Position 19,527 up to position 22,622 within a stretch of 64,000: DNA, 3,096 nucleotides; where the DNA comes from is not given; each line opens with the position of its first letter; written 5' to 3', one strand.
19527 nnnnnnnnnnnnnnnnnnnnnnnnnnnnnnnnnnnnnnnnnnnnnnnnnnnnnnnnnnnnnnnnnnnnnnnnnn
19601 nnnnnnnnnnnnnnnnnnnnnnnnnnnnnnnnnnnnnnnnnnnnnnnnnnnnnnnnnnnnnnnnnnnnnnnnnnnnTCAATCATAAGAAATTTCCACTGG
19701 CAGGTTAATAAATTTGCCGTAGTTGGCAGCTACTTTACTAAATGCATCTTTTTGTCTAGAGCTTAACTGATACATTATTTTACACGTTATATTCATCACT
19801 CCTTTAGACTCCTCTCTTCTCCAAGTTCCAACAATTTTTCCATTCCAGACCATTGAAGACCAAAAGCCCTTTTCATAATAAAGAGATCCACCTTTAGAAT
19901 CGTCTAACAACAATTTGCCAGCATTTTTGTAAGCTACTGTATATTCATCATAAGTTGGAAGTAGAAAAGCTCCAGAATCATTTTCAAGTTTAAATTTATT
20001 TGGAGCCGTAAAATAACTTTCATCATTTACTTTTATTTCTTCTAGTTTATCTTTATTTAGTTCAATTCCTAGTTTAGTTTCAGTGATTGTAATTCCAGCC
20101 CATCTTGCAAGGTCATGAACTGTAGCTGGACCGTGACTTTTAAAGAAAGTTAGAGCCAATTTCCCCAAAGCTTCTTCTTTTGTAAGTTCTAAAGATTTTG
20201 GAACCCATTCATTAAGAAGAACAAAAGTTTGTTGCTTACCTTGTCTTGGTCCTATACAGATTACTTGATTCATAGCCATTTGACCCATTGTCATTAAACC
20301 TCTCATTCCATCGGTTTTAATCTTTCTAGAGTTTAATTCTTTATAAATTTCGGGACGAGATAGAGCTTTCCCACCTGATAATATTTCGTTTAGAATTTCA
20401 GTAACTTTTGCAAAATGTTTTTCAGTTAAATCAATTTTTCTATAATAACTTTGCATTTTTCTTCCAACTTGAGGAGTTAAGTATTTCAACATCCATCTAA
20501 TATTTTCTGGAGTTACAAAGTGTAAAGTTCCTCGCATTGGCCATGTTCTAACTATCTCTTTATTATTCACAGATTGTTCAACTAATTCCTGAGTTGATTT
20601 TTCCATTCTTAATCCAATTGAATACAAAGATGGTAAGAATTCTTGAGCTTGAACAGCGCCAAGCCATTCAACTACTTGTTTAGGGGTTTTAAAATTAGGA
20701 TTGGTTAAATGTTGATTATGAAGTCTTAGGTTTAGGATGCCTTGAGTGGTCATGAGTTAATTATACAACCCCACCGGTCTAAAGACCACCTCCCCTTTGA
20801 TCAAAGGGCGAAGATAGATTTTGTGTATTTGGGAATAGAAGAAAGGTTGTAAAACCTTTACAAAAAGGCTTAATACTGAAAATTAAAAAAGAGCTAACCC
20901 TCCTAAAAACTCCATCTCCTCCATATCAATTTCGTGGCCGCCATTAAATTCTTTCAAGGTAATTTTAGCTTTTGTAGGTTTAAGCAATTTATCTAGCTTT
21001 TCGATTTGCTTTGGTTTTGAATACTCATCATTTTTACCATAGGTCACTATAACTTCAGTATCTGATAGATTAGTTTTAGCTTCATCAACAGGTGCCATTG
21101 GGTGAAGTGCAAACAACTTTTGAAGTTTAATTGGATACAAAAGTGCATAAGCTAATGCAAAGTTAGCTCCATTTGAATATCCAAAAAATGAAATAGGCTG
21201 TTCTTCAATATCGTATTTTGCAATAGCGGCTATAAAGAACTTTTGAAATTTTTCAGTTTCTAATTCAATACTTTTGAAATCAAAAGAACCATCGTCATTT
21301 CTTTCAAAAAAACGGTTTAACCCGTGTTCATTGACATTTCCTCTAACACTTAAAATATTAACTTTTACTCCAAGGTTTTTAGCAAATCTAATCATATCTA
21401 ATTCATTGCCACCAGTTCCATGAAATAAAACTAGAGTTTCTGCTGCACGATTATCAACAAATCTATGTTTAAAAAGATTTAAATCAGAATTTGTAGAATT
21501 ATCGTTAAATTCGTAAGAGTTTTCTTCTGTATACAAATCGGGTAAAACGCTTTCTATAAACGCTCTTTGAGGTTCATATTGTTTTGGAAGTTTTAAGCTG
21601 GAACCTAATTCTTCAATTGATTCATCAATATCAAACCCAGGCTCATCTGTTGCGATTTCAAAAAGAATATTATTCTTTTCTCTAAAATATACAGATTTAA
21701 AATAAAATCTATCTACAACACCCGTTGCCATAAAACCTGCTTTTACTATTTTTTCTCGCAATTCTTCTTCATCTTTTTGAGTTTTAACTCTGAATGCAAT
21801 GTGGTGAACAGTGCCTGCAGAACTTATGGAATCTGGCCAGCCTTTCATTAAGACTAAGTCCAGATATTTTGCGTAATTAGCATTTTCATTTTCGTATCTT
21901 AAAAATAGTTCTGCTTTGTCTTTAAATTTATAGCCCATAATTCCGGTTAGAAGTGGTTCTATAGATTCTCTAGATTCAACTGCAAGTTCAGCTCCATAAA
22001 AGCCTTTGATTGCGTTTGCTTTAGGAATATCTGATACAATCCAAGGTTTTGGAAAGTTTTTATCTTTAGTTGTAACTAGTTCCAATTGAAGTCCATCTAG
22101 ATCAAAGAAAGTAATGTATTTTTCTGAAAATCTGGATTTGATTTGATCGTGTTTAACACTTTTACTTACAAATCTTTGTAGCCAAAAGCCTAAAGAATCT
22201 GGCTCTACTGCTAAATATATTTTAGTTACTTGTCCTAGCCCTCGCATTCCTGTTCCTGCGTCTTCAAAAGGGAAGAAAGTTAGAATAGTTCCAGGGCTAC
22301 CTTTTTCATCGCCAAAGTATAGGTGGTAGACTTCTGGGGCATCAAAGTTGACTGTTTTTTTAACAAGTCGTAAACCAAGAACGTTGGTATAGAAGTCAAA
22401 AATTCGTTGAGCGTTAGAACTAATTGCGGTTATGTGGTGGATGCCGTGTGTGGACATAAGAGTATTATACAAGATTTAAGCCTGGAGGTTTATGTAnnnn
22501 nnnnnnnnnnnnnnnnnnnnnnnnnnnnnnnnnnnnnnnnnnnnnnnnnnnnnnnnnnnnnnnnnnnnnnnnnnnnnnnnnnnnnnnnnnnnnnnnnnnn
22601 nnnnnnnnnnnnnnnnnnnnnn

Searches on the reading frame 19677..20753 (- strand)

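Call 16: search_protein_families(library=pfam, proteins=[window:19677-20753:-], max_evalue=0.00001)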
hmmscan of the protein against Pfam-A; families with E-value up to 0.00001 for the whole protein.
window:19677-20753:- (358 aa): 1 family
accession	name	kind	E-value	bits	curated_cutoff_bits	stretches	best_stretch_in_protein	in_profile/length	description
PF06224.18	AlkZ-like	-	3.5e-50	172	25.9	1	28-348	1-329/329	DNA glycosylase AlkZ-like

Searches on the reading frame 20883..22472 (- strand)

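Call 16: search_protein_families(library=pfam, proteins=[window:20883-22472:-], max_evalue=0.00001)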
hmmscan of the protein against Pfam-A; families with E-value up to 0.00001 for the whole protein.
window:20883-22472:- (529 aa): 2 families
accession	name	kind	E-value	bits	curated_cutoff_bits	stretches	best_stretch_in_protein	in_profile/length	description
PF00903.31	Glyoxalase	-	8.6e-14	52.4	20.6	1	10-132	1-121/121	Glyoxalase/Bleomycin resistance protein/Dioxygenase superfamily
PF02230.22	Abhydrolase_2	-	1.4e-10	41.8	23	1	341-523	11-209/217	Phospholipase/Carboxylesterase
